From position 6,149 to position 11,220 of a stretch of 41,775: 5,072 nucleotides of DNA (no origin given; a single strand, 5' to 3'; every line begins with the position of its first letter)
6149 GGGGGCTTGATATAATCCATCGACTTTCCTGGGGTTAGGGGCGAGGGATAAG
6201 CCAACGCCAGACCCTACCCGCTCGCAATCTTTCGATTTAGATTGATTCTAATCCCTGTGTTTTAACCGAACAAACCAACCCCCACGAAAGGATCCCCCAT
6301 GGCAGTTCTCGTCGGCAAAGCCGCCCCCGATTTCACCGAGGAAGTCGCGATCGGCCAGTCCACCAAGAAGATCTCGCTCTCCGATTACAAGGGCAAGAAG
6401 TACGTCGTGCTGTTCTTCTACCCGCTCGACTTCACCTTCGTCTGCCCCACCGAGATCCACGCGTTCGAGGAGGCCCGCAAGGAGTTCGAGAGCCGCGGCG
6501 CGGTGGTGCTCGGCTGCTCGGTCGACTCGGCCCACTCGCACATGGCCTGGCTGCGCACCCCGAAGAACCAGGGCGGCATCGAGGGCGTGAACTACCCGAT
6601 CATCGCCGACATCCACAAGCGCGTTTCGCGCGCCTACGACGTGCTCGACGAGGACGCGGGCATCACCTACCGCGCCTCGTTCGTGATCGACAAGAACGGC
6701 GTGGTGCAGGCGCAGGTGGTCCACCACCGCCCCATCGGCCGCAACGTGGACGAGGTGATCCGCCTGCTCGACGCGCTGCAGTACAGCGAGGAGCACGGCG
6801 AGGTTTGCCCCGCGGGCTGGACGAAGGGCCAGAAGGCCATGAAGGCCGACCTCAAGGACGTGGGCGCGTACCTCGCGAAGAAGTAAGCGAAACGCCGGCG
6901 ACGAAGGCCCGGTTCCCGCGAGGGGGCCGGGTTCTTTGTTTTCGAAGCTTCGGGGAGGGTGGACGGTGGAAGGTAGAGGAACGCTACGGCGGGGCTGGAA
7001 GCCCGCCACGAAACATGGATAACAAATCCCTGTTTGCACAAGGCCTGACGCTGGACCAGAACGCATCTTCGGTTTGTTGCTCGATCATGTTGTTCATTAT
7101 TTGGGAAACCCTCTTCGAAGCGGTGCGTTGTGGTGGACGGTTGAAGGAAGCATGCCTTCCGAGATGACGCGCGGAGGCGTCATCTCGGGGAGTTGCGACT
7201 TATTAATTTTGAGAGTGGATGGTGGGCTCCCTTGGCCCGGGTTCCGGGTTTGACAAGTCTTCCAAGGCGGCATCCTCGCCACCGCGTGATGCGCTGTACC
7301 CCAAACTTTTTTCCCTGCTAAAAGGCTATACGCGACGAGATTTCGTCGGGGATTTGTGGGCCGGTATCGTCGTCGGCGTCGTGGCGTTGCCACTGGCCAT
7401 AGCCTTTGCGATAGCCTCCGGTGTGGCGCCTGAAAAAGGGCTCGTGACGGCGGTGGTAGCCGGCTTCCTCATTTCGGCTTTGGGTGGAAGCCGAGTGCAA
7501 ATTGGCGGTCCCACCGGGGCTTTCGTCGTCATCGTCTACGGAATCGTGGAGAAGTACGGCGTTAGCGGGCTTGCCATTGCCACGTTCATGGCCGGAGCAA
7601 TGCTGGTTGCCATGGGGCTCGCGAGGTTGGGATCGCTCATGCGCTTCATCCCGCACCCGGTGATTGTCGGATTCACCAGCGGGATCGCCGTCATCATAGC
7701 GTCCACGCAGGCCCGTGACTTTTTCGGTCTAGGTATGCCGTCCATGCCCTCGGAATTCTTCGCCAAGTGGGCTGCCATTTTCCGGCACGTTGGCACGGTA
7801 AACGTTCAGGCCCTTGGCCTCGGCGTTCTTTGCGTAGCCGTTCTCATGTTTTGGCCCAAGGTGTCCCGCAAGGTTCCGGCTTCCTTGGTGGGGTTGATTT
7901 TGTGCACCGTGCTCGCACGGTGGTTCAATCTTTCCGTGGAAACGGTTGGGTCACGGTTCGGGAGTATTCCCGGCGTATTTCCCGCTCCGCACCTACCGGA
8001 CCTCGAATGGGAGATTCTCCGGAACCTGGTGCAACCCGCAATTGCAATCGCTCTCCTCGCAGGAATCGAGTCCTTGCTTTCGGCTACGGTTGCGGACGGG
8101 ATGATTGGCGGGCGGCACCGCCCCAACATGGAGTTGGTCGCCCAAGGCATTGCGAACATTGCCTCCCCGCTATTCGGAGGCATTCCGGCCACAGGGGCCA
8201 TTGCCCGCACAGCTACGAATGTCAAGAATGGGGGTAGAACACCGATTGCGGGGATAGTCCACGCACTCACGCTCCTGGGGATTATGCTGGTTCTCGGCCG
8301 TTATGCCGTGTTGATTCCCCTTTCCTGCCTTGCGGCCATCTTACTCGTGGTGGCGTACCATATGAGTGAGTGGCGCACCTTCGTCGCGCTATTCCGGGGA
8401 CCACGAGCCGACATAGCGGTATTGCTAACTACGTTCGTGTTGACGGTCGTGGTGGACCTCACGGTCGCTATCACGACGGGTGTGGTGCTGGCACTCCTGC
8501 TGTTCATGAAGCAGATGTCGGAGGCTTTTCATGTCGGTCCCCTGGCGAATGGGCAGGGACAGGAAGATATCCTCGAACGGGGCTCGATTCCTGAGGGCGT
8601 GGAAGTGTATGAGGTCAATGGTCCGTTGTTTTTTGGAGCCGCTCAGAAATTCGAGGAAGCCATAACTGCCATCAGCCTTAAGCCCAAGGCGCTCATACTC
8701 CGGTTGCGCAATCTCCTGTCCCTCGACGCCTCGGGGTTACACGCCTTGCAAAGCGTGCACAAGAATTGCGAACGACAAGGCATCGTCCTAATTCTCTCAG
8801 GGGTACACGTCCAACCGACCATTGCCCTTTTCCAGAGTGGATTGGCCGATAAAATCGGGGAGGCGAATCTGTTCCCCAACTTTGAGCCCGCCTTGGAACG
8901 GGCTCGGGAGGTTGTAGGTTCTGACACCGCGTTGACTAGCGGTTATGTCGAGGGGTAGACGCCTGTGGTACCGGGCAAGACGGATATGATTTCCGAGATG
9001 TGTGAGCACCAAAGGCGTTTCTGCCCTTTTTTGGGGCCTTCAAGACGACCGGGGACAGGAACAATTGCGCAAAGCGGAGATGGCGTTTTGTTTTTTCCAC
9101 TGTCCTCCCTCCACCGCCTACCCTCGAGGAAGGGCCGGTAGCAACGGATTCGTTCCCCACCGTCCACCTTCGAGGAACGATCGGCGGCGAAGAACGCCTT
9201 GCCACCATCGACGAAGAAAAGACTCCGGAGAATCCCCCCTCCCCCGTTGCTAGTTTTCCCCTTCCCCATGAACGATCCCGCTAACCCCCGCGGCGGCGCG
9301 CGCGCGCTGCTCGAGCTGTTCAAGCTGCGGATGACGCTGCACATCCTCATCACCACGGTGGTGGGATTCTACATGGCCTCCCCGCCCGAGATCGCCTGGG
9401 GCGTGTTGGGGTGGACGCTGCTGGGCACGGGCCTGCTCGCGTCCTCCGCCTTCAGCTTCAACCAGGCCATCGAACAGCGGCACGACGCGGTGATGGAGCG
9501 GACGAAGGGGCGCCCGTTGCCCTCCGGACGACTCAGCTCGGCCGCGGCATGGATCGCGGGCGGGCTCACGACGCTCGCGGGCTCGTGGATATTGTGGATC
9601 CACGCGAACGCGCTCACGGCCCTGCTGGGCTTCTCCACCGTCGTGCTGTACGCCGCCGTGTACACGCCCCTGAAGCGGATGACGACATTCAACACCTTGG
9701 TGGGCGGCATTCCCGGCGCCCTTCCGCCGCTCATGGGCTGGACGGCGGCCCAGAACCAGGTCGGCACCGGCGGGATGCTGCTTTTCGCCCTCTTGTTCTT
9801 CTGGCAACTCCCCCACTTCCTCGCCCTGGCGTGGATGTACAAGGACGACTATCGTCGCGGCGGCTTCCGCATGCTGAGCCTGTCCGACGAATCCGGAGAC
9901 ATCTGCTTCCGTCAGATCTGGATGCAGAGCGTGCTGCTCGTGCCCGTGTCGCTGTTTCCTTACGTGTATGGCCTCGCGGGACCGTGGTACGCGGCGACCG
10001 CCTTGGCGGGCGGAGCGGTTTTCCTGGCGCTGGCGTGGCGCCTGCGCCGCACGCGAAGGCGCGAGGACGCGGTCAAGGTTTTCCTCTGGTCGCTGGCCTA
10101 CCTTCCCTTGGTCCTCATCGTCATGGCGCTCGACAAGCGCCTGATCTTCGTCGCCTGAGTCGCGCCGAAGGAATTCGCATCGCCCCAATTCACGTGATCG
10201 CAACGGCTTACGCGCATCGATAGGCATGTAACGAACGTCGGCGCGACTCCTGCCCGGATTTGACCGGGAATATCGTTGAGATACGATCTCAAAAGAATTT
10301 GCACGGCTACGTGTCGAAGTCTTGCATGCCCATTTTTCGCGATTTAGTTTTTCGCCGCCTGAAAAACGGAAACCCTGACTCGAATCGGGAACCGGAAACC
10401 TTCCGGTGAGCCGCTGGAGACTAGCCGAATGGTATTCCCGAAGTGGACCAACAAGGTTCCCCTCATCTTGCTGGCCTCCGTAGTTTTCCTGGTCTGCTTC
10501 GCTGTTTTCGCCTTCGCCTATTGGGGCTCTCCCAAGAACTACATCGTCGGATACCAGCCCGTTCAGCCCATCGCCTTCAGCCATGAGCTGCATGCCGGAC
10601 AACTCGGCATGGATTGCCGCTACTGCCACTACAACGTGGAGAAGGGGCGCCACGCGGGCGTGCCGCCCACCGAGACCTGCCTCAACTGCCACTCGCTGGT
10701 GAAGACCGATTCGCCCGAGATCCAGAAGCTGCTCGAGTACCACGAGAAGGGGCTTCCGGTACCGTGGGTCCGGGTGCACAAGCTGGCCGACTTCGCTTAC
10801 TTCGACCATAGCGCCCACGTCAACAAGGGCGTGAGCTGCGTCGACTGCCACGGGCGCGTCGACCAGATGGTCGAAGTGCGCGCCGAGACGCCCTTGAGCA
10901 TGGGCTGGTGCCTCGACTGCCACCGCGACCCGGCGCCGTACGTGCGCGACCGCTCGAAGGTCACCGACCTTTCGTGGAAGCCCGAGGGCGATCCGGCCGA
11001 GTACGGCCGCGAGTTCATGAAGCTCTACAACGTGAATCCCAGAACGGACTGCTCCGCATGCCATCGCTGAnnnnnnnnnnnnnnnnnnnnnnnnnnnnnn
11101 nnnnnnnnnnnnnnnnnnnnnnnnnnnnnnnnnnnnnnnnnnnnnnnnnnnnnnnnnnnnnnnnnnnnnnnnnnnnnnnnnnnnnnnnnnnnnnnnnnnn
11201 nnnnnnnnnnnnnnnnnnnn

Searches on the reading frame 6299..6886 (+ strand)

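Call 29: search_protein_families(library=pfam, proteins=[window:6299-6886:+], max_evalue=0.001)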
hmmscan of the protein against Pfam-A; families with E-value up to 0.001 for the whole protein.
window:6299-6886:+ (195 aa): 3 families
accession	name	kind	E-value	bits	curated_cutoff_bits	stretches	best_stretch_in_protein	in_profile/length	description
PF00578.27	AhpC-TSA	-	6.6e-41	139.6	26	1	5-138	1-123/124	AhpC/TSA family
PF08534.16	Redoxin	-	2.2e-21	76.6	26.6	1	5-145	2-137/148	Redoxin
PF10417.14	1-cysPrx_C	-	3e-12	46.7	21.1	1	159-191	1-38/41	C-terminal domain of 1-Cys peroxiredoxin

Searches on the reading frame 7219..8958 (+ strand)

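Call 29: search_protein_families(library=pfam, proteins=[window:7219-8958:+], max_evalue=0.001)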
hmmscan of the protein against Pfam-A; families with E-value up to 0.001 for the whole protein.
window:7219-8958:+ (579 aa): 3 families
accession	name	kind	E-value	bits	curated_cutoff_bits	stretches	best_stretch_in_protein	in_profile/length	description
PF00916.26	Sulfate_transp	-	3.5e-91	306.3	23.2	1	42-404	1-379/380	Sulfate permease family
PF01740.26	STAS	-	2e-17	63.3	22.6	1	459-556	8-104/106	STAS domain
PF16983.11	MFS_MOT1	-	0.00042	21.1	30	1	293-381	25-110/111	Molybdate transporter of MFS superfamily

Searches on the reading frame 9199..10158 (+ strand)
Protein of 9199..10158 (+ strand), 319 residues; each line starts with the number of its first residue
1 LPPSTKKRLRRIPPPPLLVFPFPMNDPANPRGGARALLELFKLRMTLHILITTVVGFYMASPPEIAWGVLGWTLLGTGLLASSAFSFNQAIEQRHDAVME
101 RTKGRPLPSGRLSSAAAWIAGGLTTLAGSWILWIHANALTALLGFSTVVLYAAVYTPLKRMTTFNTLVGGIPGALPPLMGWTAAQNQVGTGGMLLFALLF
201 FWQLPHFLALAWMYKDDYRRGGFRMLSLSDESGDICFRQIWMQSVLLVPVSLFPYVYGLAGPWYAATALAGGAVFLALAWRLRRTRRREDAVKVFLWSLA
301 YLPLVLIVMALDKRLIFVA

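Call 29: search_protein_families(library=pfam, proteins=[window:9199-10158:+], max_evalue=0.001)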
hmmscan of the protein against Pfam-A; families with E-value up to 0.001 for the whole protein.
window:9199-10158:+ (319 aa): 1 family
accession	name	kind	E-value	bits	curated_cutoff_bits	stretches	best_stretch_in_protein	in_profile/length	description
PF01040.23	UbiA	-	1.5e-58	198.5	34.2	1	50-298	2-249/250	UbiA prenyltransferase family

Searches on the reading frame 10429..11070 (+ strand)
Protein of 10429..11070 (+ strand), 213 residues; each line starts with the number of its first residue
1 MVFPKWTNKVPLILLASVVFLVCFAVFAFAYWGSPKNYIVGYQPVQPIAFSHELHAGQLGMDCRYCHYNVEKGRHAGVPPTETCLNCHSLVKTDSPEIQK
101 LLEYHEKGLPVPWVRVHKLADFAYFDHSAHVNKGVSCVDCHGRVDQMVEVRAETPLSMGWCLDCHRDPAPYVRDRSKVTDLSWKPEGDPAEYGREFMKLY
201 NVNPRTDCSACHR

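Call 29: search_protein_families(library=pfam, proteins=[window:10429-11070:+], max_evalue=0.001)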
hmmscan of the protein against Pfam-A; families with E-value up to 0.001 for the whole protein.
window:10429-11070:+ (213 aa): 5 families
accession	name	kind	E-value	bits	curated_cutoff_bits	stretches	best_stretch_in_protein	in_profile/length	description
PF14522.11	Cytochrome_C7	-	1.2e-14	54.3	24.8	2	124-213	2-67/67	Cytochrome c7 and related cytochrome c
PF14537.11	Cytochrom_c3_2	-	7.5e-11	42.8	25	1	129-213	1-65/79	Cytochrome c3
PF02085.21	Cytochrom_CIII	-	8.5e-08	32.9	22.9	1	43-105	16-70/101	Class III cytochrome C family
PF22113.1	Mtrc-MtrF_II-IV_dom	-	1.2e-06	28.6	30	1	62-212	8-127/176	Outer membrane cytochrome MtrC/MtrF-like, domains II/IV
PF02335.20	Cytochrom_C552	-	0.00032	20.2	24.1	1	121-176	231-293/438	Cytochrome c552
